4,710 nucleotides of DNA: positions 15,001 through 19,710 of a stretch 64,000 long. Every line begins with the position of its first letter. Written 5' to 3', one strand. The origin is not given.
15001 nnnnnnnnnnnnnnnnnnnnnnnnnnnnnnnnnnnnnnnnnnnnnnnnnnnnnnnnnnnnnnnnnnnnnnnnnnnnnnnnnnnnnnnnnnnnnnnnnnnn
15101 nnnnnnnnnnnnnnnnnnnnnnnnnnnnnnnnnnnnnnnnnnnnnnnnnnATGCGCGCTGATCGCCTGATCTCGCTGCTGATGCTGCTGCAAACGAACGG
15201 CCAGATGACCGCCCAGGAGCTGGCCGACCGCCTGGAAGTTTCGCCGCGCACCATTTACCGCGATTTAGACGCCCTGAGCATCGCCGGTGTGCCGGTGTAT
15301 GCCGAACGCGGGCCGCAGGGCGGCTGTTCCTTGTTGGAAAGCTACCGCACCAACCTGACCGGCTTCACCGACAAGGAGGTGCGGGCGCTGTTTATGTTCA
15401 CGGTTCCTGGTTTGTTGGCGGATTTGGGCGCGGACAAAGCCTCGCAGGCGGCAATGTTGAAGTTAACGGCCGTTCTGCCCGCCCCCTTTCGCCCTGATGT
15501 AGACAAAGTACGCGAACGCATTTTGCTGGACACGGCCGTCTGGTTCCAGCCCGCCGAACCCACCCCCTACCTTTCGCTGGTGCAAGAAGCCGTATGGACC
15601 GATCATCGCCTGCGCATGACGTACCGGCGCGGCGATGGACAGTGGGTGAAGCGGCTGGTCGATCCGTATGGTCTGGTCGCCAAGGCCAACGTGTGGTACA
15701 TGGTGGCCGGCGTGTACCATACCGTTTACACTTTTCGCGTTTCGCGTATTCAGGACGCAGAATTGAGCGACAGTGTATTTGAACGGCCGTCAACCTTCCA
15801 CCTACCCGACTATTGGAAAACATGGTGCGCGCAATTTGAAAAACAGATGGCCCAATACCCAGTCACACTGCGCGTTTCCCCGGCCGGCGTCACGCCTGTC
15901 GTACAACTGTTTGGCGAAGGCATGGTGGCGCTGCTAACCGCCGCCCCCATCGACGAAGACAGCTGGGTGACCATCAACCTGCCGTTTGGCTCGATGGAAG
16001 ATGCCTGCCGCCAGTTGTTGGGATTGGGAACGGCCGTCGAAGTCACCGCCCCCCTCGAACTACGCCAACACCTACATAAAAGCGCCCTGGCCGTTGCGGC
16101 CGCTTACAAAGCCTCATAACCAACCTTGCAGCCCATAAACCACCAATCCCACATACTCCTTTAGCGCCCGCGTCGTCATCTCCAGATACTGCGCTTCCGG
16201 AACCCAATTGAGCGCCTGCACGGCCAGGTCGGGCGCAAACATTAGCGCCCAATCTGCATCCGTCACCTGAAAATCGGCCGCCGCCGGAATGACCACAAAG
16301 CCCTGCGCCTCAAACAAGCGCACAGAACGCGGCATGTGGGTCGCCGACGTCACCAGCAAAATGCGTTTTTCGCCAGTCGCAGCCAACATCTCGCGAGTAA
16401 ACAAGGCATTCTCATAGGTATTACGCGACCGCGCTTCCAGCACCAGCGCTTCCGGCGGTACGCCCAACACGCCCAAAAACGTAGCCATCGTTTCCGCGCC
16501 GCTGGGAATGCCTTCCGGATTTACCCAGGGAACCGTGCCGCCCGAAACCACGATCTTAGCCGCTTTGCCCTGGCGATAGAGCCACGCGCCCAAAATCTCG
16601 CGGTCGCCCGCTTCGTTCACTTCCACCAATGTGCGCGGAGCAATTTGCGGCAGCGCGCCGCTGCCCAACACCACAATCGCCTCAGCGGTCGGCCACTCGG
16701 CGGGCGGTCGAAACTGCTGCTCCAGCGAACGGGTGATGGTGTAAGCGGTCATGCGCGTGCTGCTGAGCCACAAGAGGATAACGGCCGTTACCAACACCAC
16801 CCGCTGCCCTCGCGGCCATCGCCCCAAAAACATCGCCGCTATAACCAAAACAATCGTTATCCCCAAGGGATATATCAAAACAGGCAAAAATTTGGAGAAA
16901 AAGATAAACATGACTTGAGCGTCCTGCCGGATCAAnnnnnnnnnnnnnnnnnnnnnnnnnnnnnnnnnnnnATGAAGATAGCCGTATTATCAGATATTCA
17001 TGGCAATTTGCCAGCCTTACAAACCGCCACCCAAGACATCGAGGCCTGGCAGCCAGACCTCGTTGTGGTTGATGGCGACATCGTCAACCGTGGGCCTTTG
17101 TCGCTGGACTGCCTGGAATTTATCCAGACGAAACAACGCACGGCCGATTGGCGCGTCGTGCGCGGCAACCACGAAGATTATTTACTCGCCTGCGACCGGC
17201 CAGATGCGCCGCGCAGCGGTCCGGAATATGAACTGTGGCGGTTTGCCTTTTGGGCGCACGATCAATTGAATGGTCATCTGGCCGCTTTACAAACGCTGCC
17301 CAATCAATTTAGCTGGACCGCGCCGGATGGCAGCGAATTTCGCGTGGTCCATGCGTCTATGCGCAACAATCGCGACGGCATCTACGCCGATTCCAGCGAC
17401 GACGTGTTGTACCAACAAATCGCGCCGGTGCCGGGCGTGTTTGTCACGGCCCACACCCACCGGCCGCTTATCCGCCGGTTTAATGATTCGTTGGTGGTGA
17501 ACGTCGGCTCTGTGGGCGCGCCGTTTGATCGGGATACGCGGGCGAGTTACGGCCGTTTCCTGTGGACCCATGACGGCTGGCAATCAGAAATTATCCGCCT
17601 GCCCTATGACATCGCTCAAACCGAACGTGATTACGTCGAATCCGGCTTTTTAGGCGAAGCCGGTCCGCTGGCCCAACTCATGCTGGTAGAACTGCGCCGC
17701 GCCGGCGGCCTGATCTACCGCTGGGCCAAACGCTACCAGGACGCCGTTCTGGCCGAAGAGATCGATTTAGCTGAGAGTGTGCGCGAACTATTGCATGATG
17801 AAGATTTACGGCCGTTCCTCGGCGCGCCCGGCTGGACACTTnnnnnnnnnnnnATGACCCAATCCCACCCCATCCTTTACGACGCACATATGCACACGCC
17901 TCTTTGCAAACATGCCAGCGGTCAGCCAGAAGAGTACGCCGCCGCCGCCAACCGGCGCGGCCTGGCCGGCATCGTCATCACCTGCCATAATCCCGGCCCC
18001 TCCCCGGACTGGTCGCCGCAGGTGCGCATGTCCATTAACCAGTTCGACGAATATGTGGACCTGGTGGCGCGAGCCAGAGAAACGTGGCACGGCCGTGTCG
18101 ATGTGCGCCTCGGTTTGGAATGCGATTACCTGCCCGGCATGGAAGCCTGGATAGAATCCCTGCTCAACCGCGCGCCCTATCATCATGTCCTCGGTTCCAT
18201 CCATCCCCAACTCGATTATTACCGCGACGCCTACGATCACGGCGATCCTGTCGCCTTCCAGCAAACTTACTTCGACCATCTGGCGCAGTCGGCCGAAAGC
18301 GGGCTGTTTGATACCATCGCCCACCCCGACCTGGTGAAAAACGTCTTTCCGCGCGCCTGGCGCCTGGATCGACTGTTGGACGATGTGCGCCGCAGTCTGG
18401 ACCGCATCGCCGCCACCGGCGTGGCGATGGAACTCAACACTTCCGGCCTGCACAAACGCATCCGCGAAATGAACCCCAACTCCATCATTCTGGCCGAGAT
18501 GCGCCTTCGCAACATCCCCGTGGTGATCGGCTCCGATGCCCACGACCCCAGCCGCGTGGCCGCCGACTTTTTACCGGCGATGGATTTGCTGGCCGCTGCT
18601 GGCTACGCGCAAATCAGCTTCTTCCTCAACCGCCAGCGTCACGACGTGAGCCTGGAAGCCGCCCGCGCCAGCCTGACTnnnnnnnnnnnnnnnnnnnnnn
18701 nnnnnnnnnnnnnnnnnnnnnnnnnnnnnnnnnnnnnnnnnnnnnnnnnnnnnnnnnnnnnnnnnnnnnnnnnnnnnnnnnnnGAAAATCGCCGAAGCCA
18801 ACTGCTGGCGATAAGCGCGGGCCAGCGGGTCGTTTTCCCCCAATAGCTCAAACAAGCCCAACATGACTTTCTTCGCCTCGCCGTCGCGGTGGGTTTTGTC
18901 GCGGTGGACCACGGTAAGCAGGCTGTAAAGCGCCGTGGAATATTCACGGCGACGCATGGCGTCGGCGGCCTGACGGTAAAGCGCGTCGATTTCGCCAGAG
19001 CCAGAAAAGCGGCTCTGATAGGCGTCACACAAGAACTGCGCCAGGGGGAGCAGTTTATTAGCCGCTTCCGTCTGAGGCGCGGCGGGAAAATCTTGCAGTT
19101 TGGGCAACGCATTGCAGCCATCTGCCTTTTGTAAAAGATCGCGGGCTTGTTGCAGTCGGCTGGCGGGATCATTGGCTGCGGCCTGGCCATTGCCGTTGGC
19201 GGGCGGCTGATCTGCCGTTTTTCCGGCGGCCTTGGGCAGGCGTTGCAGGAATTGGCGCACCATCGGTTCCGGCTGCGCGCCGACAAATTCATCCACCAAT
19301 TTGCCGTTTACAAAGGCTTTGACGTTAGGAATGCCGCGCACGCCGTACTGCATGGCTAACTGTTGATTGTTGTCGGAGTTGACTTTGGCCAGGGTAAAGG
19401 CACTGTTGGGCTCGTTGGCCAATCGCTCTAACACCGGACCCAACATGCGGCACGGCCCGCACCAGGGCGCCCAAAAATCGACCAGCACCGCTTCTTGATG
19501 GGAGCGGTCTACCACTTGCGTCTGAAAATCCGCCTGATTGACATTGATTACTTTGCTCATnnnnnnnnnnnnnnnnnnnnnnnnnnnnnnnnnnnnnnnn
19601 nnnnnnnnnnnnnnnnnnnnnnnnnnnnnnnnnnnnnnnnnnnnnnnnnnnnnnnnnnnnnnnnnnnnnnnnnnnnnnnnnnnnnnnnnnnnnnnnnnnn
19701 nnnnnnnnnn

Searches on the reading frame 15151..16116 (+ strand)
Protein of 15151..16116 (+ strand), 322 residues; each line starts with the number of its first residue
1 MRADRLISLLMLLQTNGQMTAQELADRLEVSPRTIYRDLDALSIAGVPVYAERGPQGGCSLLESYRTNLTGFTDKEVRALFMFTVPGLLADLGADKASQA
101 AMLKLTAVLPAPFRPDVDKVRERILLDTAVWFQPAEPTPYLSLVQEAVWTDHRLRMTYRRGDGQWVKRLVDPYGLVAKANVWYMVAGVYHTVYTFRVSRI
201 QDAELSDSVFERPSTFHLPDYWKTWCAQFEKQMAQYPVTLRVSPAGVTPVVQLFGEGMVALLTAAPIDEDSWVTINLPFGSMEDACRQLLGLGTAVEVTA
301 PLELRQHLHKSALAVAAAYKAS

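Call 62: search_protein_families(library=pfam, proteins=[window:15151-16116:+], max_evalue=0.00001)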
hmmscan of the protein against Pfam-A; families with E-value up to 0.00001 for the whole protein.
window:15151-16116:+ (322 aa): 5 families
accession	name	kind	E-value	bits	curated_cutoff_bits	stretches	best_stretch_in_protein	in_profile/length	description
PF13280.12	WYL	-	6.1e-19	68.2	21.8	1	140-204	2-69/70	WYL domain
PF08279.18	HTH_11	-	2e-15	56.8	25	1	6-57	2-53/55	HTH domain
PF25583.1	WCX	-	6.6e-13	49.3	23.9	1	235-314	2-74/76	WCX domain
PF08220.18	HTH_DeoR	-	1.5e-06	28.3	21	1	7-47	3-43/57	DeoR-like helix-turn-helix domain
PF19187.6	HTH_PafC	-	1.6e-06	28.4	32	1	4-50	4-50/115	PafC helix-turn-helix domain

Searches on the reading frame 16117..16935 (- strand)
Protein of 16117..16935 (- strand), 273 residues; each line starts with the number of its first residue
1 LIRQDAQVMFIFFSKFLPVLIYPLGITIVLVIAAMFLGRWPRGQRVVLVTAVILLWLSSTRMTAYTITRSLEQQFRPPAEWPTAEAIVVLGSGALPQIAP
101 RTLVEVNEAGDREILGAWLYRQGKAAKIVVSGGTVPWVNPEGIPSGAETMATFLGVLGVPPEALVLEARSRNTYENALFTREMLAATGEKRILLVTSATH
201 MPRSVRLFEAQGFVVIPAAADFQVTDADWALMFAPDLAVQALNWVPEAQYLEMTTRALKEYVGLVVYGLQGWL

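Call 64: search_protein_families(library=pfam, proteins=[window:16117-16935:-], max_evalue=0.00001)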
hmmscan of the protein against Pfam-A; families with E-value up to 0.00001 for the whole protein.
window:16117-16935:- (273 aa): 1 family
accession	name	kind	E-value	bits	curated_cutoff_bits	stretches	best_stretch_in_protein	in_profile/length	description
PF02698.23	DUF218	-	2.5e-34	118.5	27.6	1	85-263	1-133/133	DUF218 domain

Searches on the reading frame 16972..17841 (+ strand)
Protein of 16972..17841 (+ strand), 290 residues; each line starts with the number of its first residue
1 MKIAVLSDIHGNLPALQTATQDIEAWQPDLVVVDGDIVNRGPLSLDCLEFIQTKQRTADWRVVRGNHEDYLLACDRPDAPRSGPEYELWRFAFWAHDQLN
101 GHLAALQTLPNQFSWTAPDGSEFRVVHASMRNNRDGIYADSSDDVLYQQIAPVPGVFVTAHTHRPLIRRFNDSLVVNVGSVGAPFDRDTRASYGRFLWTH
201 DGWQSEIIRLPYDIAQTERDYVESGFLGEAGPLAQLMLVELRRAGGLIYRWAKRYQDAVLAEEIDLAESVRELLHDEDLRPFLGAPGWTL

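Call 62: search_protein_families(library=pfam, proteins=[window:16972-17841:+], max_evalue=0.00001)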
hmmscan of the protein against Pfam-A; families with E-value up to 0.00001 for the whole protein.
window:16972-17841:+ (290 aa): 2 families
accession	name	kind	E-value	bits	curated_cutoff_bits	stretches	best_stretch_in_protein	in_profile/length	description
PF00149.33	Metallophos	-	2e-19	71.2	21.5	1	1-167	1-159/191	Calcineurin-like phosphoesterase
PF12850.12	Metallophos_2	-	5e-18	66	27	1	1-193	1-146/154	Calcineurin-like phosphoesterase superfamily domain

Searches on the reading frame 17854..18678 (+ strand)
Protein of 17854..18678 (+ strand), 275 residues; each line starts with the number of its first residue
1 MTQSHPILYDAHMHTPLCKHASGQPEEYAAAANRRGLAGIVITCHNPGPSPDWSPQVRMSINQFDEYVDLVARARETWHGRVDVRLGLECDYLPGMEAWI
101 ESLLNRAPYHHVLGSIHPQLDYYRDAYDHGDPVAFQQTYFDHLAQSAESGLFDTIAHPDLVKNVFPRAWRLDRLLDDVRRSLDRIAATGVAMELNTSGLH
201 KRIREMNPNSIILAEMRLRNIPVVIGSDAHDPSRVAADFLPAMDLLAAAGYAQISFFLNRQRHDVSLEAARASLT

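Call 62: search_protein_families(library=pfam, proteins=[window:17854-18678:+], max_evalue=0.00001)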
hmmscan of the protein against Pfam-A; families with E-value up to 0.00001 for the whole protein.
window:17854-18678:+ (275 aa): 1 family
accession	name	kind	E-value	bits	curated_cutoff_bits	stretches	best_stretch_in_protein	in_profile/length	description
PF02811.25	PHP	-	3.9e-18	66.8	26.4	1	10-197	1-164/164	PHP domain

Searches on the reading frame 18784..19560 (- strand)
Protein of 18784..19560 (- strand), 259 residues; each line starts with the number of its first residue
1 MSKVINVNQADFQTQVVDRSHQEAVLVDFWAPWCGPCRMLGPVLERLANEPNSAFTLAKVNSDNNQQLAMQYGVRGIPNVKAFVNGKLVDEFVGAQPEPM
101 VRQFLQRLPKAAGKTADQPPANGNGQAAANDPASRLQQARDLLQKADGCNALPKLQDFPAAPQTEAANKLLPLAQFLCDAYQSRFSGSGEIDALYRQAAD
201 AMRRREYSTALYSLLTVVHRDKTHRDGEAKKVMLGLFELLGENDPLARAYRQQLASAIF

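Call 63: search_protein_families(library=pfam, proteins=[window:18784-19560:-], max_evalue=0.00001)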
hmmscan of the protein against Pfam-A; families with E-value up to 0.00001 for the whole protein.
window:18784-19560:- (259 aa): 3 families
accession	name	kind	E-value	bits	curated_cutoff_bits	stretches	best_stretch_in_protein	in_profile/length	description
PF00085.26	Thioredoxin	-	1e-27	96.6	23.5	1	4-106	2-102/103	Thioredoxin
PF14561.12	TPR_20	-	3.7e-15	56.5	25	1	190-259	21-90/90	Tetratricopeptide repeat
PF13098.12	Thioredoxin_2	-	1.7e-07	32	27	1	20-104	3-103/104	Thioredoxin-like domain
